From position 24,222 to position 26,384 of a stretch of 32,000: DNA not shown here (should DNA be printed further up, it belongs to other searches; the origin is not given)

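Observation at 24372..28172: Translationally coupled four-gene envelope operon of unknown function: two large polytopic proteins, a one-helix protein and a His-rich cupredoxin-like lipoprotein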

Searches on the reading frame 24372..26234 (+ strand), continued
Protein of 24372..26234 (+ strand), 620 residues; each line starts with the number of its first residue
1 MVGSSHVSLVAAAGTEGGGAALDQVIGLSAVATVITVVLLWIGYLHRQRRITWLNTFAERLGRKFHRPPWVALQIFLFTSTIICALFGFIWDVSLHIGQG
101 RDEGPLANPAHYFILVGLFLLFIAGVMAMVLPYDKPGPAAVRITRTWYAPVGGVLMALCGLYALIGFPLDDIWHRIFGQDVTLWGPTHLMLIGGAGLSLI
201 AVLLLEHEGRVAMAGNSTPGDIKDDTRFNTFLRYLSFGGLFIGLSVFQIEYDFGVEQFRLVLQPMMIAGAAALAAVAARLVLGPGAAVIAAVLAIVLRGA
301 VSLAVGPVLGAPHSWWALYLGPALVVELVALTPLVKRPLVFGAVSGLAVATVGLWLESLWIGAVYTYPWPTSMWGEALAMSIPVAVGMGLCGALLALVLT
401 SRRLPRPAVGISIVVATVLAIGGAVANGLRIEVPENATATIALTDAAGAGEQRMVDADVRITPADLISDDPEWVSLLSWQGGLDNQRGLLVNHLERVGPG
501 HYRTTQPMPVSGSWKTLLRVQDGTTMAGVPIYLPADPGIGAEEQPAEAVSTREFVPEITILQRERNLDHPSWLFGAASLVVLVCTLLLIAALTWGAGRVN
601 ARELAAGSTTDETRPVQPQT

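Call 39: find_encoding_contigs(protein=P0387, flank=6000, max_places=1)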
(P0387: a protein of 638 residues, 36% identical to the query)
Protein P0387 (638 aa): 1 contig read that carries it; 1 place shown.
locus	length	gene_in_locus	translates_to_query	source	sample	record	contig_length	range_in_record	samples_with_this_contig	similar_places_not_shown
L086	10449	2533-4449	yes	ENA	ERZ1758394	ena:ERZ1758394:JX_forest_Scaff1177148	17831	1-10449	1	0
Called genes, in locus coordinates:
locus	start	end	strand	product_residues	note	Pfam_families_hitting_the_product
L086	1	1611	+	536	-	?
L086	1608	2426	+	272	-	PF00106:adh_short, PF01370:Epimerase (weak), PF08659:KR, PF13460:NAD_binding_10 (weak), PF13561:adh_short_C2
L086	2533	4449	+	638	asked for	-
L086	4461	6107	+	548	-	-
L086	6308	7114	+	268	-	PF00698:Acyl_transf_1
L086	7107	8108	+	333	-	PF00108:Thiolase_N, PF08545:ACP_syn_III, PF08541:ACP_syn_III_C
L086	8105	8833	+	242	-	PF00106:adh_short, PF08659:KR, PF13561:adh_short_C2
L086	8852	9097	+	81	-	PF00550:PP-binding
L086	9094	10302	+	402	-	PF00109:ketoacyl-synt, PF00108:Thiolase_N (weak), PF02801:Ketoacyl-synt_C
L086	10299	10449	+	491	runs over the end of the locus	PF01039:Carboxyl_trans, PF03255:ACCA, PF06833:MdcE (weak)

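Call 40: predict_structure(alignment_id=A2)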
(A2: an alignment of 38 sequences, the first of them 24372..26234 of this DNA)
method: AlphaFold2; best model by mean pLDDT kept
length: 620 residues; sequences in the alignment: 38
mean_pLDDT: 90.6   pTM: 0.91
mean pLDDT of the five models: 90.6, 89.4, 88.7, 88.5, 88.2
residues with pLDDT >= 90: 490; 70-90: 82; 50-70: 22; < 50: 26
segments of 3 or more residues with pLDDT < 50: 1-15, 611-618
pLDDT, mean of each block of 10 residues (from residue 1): 37 56 87 95 96 95 93 95 96 92 86 96 97 94 96 98 94 87 89 96 96 70 73 96 95 94 97 98 98 97 92 93 98 96 98 98 95 96 98 96 84 94 94 96 88 94 93 94 72 96 96 95 96 92 97 96 89 93 96 95 73 45
secondary structure, 60 per line:
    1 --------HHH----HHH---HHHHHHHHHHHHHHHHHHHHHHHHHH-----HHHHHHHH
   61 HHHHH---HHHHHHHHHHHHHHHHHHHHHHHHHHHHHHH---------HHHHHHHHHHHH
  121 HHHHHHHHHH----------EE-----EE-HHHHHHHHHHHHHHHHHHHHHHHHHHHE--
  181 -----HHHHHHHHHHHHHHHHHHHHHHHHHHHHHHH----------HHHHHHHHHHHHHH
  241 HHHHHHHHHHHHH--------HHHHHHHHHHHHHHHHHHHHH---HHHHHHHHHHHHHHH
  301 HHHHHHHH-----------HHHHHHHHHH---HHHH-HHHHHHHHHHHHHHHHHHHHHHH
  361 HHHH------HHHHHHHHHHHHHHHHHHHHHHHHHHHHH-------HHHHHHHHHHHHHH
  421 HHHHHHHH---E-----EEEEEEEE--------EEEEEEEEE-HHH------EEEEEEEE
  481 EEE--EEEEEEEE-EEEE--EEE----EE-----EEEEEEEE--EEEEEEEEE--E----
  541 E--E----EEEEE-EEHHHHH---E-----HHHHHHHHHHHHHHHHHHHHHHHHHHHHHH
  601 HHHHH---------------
elements in order: H22-47 H53-65 H69-99 H109-130 H151-177 H186-216 H227-253 H262-282 H286-308 H320-329 H333-336 H338-364 H371-399 H407-428 E438-445 E454-462 E473-483 E486-493 E495-498 E501-503 E515-522 E525-533 E549-553 H557-561 H571-605

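Call 45: fold_search(model_id=the predicted structure, library=pdb)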
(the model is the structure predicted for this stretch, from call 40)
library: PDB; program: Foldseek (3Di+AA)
matches with E <= 10: 383; with E <= 0.001: 0
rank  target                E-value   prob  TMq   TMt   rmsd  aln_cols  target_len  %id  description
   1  5wb2_A                3.3e-03  0.63  0.14  0.18  20.4       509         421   12  US28 bound to engineered chemokine CX3CL1.35 and nanobodies (released 2018-06-13)
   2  5wb1                  1.7e-02  0.33  0.13  0.16  19.9       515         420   12  Ligand-free US28 with stabilizing intracellular nanobody (released 2018-06-13)
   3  7pks_g                3.4e-02  0.38  0.15  0.11  22.5       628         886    8  Structural basis of Integrator-mediated transcription regulation (released 2021-12-08)
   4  6zmq                  5.8e-02  0.20  0.14  0.14  24.4       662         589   13  Cytochrome c Heme Lyase CcmF (released 2021-05-19)
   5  8dek_A                7.8e-02  0.72  0.11  0.15  16.0       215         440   12  The structure of the glycopeptidase catalytic domain including the linker of Amuc_1438 (released 2022-08-31)
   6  8rc4_g                9.2e-02  0.23  0.15  0.11  20.6       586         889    8  Structure of Integrator-PP2A complex (released 2024-02-07)
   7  8dek_B                1.1e-01  0.63  0.11  0.15  16.0       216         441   11  The structure of the glycopeptidase catalytic domain including the linker of Amuc_1438 (released 2022-08-31)
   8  9nmt_A                1.5e-01  0.20  0.10  0.17  23.0       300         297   13  ML418 bound inwardly rectifying potassium channel Kir7.1 R162Q mutant (released 2026-01-28)
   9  8yjb_G                1.7e-01  0.16  0.14  0.11  23.1       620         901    9  Cryo-EM structure of the human DSS1-INTAC complex (released 2025-03-05)
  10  7mit_A                1.9e-01  0.16  0.10  0.14  24.2       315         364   11  Vascular KATP channel: Kir6.1 SUR2B propeller-like conformation 1 (released 2021-10-13)
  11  7u1e_B                1.9e-01  0.15  0.10  0.14  23.1       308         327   13  CryoEM structure of the pancreatic ATP-sensitive potassium channel bound to ATP with Kir6.2-CTD in the down conformati (released 2022-08-31)
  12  9ma5_A                1.9e-01  0.13  0.08  0.13  23.7       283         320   11  CryoEM structure of a transmembrane protein (released 2026-03-18)
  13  7u6y_A                2.2e-01  0.23  0.10  0.16  22.5       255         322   14  Cryo-EM structure of the pancreatic ATP-sensitive potassium channel in the presence of glibenclamide and ATP with Kir6 (released 2022-08-31)
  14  7tyt_A                2.2e-01  0.23  0.10  0.15  22.5       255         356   14  Cryo-EM structure of the pancreatic ATP-sensitive potassium channel bound to ATP and repaglinide with Kir6.2-CTD in th (released 2022-08-31)
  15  7u6y_C                2.3e-01  0.16  0.10  0.17  24.2       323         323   13  Cryo-EM structure of the pancreatic ATP-sensitive potassium channel in the presence of glibenclamide and ATP with Kir6 (released 2022-08-31)
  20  9g6b_C                2.8e-01  0.92  0.13  0.41  12.4       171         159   19  cbb3-2 NOH complex (released 2026-01-28)
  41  9ll4_A                7.0e-01  0.93  0.12  0.53   5.1        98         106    8  Crystal structure of the Helicobacter pylori copper resistance determinant CrdA in complex with silver ions in space g (released 2025-11-19)
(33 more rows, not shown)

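Call 65: search_protein_families(library=pfam, proteins=[L008:1317-2666:+, L008:2632-3414:-, L014:4545-5606:-, L008:4616-5029:+, L014:285-1745:-, L008:5078-5569:+, L008:9767-10345:+, L008:10791-11600:-, L015:4491-5870:+, L016:11097-13334:+], max_evalue=0.001)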
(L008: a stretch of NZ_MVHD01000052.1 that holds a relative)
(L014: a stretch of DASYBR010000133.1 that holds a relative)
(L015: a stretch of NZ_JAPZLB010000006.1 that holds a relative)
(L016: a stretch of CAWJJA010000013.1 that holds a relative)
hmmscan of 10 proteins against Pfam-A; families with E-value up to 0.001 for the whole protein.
L008:1317-2666:+ (449 aa): 1 family
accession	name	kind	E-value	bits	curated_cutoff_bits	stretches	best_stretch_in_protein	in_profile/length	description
PF03583.20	LIP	-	7.4e-91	304.9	23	1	129-409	2-285/286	Secretory lipase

L008:2632-3414:- (260 aa): 1 family
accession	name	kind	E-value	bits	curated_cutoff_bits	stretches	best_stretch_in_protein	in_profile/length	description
PF10821.13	DUF2567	-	1e-74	250.6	30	1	54-218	2-166/166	Protein of unknown function (DUF2567)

L014:4545-5606:- (353 aa): 2 families
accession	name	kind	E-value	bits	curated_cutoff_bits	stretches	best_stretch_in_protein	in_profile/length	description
PF04055.27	Radical_SAM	-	5.2e-22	79.2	29.5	1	86-243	4-164/166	Radical SAM superfamily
PF06968.18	BATS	-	2.6e-20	72.8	22.2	1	254-343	1-86/88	Biotin and Thiamin Synthesis associated domain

L008:4616-5029:+ (137 aa): 0 families

L014:285-1745:- (486 aa): 1 family
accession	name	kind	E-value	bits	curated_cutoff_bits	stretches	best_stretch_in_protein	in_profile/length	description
PF02445.21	NadA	-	2.6e-108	362.1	27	1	174-478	2-295/295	Quinolinate synthetase A protein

L008:5078-5569:+ (163 aa): 0 families

L008:9767-10345:+ (192 aa): 0 families

L008:10791-11600:- (269 aa): 3 families
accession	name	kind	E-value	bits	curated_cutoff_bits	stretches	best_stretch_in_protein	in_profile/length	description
PF00155.27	Aminotran_1_2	-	5.6e-44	151.2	19.7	1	7-259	90-359/361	Aminotransferase class I and II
PF00202.27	Aminotran_3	-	0.00022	20.5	30.5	1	55-175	192-311/403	Aminotransferase class-III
PF00266.25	Aminotran_5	-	0.00066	19.2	21.5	1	18-94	99-180/371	Aminotransferase class-V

L015:4491-5870:+ (459 aa): 4 families
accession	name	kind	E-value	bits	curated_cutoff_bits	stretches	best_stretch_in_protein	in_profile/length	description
PF00441.29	Acyl-CoA_dh_1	-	1.8e-48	164.9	22.4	1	252-395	7-149/150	Acyl-CoA dehydrogenase, C-terminal domain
PF08028.16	Acyl-CoA_dh_2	-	3.5e-24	86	22.7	1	262-384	2-133/134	Acyl-CoA dehydrogenase, C-terminal domain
PF02770.24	Acyl-CoA_dh_M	-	8.4e-24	84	33.3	1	125-220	1-97/97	Acyl-CoA dehydrogenase, middle domain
PF02771.21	Acyl-CoA_dh_N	-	5.9e-11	43.2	22.9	1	10-113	3-108/113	Acyl-CoA dehydrogenase, N-terminal domain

L016:11097-13334:+ (745 aa): 3 families
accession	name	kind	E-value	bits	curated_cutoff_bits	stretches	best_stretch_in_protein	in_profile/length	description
PF02922.24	CBM_48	-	7.9e-21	74.6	22.4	1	47-137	1-83/83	Carbohydrate-binding module 48 (Isoamylase N-terminal domain)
PF00128.31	Alpha-amylase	-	3.8e-18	66.4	22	2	230-315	26-94/446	Alpha amylase, catalytic domain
PF21331.3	Isoamylase_C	-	1.9e-05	25.5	27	1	634-729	2-88/107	Isoamylase, C-terminal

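Call 68: search_protein_families(library=pfam, proteins=[L077:8308-9876:+, L077:9578-11542:+, L077:11561-12715:+, L048:5071-5877:-, L072:4187-4984:-, L072:10670-11134:+, L011:3280-5772:+, L011:9378-10895:-, L018:5405-5971:-, L018:9511-10287:-], max_evalue=0.001)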
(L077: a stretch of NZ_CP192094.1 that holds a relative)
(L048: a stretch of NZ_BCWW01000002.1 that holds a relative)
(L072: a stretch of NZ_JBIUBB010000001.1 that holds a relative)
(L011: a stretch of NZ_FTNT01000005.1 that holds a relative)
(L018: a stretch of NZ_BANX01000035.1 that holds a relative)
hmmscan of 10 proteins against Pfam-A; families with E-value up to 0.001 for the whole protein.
L077:8308-9876:+ (522 aa): 2 families
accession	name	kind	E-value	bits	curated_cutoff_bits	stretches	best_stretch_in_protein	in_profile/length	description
PF00501.34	AMP-binding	-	1.4e-52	179.2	29.9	1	58-381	23-383/384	AMP-binding enzyme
PF13193.12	AMP-binding_C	-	9.9e-14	52.5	24.5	1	432-509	1-76/76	AMP-binding enzyme C-terminal domain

L077:9578-11542:+ (654 aa): 2 families
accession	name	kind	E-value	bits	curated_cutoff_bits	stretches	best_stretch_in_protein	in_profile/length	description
PF07690.21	MFS_1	-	2.9e-42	145.3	33.4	2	162-425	11-262/347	Major Facilitator Superfamily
PF00083.30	Sugar_tr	-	2.6e-07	30.3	22.3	0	185-325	49-195/452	Sugar (and other) transporter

L077:11561-12715:+ (384 aa): 0 families

L048:5071-5877:- (268 aa): 0 families

L072:4187-4984:- (265 aa): 1 family
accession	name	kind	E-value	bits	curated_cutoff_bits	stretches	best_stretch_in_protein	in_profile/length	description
PF00119.25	ATP-synt_A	-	4e-45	154.8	33.9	1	50-255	2-217/217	ATP synthase A chain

L072:10670-11134:+ (154 aa): 0 families

L011:3280-5772:+ (830 aa): 8 families
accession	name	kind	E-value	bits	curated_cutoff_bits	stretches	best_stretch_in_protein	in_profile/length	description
PF05362.19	Lon_C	-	2.8e-82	275.7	21.1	1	619-820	2-204/205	Lon protease (S16) C-terminal proteolytic domain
PF00004.35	AAA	-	1.3e-22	81.1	21.2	1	401-536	2-125/131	ATPase family associated with various cellular activities (AAA)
PF02190.22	LON_substr_bdg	-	5.3e-18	66.1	28.7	1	61-240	1-197/200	ATP-dependent protease La (LON) substrate-binding domain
PF22667.2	Lon_lid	-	9.9e-17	60.8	27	1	562-614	2-54/57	Lon protease AAA+ ATPase lid domain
PF07728.20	AAA_5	-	2.4e-08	34.5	22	1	400-534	2-139/139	AAA domain (dynein-related subfamily)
PF13541.12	ChlI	-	6.9e-08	32.9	27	1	662-788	1-121/121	Subunit ChlI of Mg-chelatase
PF13191.12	AAA_16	-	2.9e-05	25.1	32.6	1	394-474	21-103/167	AAA ATPase domain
PF07724.20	AAA_2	-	7.2e-05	23.3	27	1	400-525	6-128/166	AAA domain (Cdc48 subfamily)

L011:9378-10895:- (505 aa): 10 families
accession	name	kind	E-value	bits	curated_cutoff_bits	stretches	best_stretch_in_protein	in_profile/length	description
PF00037.32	Fer4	-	8.9e-10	38.4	21.1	1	40-61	2-23/24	4Fe-4S binding domain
PF12838.12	Fer4_7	-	8.4e-08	33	27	1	10-60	5-52/52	4Fe-4S dicluster domain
PF07992.20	Pyr_redox_2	-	1.7e-07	31.4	26.1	1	120-276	2-162/291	Pyridine nucleotide-disulphide oxidoreductase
PF12837.12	Fer4_6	-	8.7e-07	29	25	1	40-61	3-24/24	4Fe-4S binding domain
PF12797.12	Fer4_2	-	4.2e-06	26.8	24.5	1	39-58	3-22/22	4Fe-4S binding domain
PF13450.12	NAD_binding_8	-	4.7e-06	27.2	21.9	1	123-188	1-64/68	NAD(P)-binding Rossmann-like domain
PF13237.11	Fer4_10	-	6.5e-06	26.4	25.5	1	39-62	2-22/53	4Fe-4S dicluster domain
PF13484.11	Fer4_16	-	1.6e-05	26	30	1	46-69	2-26/66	4Fe-4S double cluster binding domain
PF13187.11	Fer4_9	-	1.7e-05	25.2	27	1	9-61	2-52/52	4Fe-4S dicluster domain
PF14697.11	Fer4_21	-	0.00025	21.6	35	0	41-59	3-55/59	4Fe-4S dicluster domain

L018:5405-5971:- (188 aa): 0 families

L018:9511-10287:- (258 aa): 2 families
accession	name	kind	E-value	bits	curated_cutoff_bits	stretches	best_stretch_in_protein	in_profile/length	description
PF00378.25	ECH_1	-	2.4e-78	263.4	27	1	11-257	2-250/251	Enoyl-CoA hydratase/isomerase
PF16113.10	ECH_2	-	8.5e-39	134.4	27.2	1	15-184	1-175/335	Enoyl-CoA hydratase/isomerase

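Call 75: find_encoding_contigs(protein=P0364, flank=5000, max_places=1)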
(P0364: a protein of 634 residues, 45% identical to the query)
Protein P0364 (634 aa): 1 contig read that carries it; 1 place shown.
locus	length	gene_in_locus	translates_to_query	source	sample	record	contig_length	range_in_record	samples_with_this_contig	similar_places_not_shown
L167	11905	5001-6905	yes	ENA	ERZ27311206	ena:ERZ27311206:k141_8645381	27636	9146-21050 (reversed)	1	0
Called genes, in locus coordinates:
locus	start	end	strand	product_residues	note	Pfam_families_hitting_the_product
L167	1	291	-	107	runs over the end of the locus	PF03259:Robl_LC7 (weak)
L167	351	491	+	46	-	-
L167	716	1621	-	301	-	PF01545:Cation_efflux, PF16916:ZT_dimer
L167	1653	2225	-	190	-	PF01725:Ham1p_like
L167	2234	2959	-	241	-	PF01138:RNase_PH, PF03725:RNase_PH_C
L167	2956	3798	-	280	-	PF01177:Asp_Glu_race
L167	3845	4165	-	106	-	-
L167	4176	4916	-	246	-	PF28507:Rv1828_C (faint), PF13411:MerR_1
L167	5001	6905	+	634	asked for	-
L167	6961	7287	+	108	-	-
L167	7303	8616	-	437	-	PF01943:Polysacc_synt, PF13440:Polysacc_synt_3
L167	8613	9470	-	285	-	PF08241:Methyltransf_11, PF13649:Methyltransf_25 (weak)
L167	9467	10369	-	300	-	PF13489:Methyltransf_23 (weak), PF08241:Methyltransf_11, PF08242:Methyltransf_12 (weak), PF13649:Methyltransf_25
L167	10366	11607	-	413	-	PF00534:Glycos_transf_1, PF13692:Glyco_trans_1_4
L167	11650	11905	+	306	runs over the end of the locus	PF00535:Glycos_transf_2, PF13641:Glyco_tranf_2_3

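Call 76: find_encoding_contigs(protein=P0369, flank=5000, max_places=1)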
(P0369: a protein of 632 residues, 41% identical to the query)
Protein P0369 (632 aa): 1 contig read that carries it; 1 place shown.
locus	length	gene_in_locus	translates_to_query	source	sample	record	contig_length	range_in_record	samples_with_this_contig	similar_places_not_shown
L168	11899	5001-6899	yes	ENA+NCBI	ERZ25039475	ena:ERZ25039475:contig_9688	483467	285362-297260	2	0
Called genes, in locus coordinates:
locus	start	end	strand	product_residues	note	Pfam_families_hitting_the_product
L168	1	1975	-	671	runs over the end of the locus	PF06609:TRI12, PF00083:Sugar_tr, PF07690:MFS_1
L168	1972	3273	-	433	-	PF00440:TetR_N, PF21943:TetR_C_46 (faint), PF00440:TetR_N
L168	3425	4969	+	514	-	PF00743:FMO-like, PF07992:Pyr_redox_2, PF13450:NAD_binding_8, PF13738:Pyr_redox_3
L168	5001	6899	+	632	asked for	-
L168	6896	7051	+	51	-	-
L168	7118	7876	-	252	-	PF00561:Abhydrolase_1, PF12146:Hydrolase_4, PF12697:Abhydrolase_6, PF06821:Ser_hydrolase (faint)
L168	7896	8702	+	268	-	PF02358:Trehalose_PPase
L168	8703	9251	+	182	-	-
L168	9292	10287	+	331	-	PF13692:Glyco_trans_1_4, PF00534:Glycos_transf_1 (weak)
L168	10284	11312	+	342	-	PF01790:LGT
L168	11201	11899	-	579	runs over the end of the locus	PF14716:HHH_8, PF14520:HHH_5, PF14791:DNA_pol_B_thumb, PF02811:PHP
